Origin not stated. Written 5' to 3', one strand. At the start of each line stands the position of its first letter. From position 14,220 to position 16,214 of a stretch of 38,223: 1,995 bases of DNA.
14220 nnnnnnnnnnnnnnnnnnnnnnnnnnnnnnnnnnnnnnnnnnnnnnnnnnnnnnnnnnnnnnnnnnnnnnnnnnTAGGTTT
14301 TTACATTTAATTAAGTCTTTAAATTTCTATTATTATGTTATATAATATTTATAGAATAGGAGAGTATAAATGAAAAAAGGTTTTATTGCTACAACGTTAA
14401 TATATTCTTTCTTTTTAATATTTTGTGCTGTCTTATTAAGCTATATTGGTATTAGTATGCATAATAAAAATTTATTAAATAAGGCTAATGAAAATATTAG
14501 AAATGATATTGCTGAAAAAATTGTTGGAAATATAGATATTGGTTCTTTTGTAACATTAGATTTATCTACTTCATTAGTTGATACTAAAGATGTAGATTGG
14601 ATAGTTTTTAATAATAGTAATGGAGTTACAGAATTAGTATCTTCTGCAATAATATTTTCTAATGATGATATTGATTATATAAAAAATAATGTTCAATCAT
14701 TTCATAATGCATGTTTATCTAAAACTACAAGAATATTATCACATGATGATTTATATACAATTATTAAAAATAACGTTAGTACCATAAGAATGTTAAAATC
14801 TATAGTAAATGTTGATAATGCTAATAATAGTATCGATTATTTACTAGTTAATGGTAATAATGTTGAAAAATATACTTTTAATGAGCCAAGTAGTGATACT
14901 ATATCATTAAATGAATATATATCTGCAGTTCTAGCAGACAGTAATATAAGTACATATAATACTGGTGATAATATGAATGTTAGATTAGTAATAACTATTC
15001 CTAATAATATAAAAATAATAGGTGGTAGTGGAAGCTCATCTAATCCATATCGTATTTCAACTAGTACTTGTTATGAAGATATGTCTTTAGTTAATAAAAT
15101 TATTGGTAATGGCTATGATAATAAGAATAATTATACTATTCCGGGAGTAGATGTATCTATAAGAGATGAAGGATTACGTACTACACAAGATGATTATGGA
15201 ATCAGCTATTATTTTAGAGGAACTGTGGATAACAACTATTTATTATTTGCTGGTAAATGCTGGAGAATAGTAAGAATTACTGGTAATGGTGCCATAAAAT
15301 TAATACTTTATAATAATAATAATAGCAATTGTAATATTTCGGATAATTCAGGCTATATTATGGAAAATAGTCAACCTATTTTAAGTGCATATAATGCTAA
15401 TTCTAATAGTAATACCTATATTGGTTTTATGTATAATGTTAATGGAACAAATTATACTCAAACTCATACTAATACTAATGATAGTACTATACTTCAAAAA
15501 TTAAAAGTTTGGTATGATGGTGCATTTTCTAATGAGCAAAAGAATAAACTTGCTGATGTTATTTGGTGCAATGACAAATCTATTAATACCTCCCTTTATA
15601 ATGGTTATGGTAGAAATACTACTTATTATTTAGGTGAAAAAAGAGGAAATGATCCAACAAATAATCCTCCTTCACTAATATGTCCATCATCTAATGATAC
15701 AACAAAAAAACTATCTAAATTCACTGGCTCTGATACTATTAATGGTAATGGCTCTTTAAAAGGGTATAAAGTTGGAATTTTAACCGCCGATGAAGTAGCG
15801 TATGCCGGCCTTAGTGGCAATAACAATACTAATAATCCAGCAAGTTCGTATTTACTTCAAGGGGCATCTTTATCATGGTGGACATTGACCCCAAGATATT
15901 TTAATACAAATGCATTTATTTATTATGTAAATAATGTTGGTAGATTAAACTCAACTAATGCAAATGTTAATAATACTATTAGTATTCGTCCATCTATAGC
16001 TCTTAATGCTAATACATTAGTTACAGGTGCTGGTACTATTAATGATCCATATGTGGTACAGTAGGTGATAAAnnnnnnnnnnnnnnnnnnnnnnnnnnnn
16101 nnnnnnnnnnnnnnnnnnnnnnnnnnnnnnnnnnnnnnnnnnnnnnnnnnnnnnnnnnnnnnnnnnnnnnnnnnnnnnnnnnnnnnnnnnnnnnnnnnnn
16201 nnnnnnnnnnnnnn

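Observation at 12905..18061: Four-gene envelope module between hemW and frr: cadherin-like anchor protein, two giant pseudopilin-like paralogs and a tail-anchored protein, with no pilus machinery in cis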

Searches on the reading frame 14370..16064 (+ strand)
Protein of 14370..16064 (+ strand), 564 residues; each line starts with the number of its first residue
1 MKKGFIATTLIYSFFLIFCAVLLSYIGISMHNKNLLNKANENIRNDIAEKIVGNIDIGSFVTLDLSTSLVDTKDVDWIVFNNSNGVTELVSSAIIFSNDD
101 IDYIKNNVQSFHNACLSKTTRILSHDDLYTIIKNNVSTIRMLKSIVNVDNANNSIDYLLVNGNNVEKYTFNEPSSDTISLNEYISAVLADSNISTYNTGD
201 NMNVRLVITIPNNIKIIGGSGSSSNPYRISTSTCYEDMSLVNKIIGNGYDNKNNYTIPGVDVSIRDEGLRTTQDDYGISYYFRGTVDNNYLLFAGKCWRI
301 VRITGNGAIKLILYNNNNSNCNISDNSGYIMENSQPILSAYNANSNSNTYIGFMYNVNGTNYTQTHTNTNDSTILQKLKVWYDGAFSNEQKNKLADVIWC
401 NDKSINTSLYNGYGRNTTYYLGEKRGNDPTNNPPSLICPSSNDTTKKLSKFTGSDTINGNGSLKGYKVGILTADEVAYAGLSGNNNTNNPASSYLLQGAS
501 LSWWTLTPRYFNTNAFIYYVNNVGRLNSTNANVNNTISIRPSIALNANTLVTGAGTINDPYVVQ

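Call 4: search_protein_families(library=pfam, proteins=[window:14370-16064:+], max_evalue=1)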
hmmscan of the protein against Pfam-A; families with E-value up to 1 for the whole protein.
window:14370-16064:+ (564 aa): 4 families
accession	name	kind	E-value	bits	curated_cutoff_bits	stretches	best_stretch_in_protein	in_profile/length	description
PF19789.6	DUF6273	-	0.0014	19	23.5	1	492-545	126-170/172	Domain of unknown function (DUF6273)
PF16497.10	MHC_I_3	-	0.0083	16.2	35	1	364-407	54-97/198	MHC-I family domain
PF09829.14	DUF2057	-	0.029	15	24.2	0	331-391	122-187/192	Uncharacterized protein conserved in bacteria (DUF2057)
PF10008.16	DUF2251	-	0.11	13.3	25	1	362-415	24-76/94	Uncharacterized protein conserved in bacteria (DUF2251)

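Call 5: search_protein_families(library=ncbifam, proteins=[window:14370-16064:+], max_evalue=1)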
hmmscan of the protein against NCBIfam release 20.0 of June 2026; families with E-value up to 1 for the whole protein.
window:14370-16064:+ (564 aa): 0 families
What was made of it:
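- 14370..15074 (+): N-module of the pilin-like protein that lacks Glu5. It comprises a 4-aa leader MKKG, the invariant hydrophobic helix FIAT(S/T)LIYSFFL, and a globular part of about 200 aa that ends in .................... No N_methyl, ComGG or GspK model hit (calls 4, 5).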
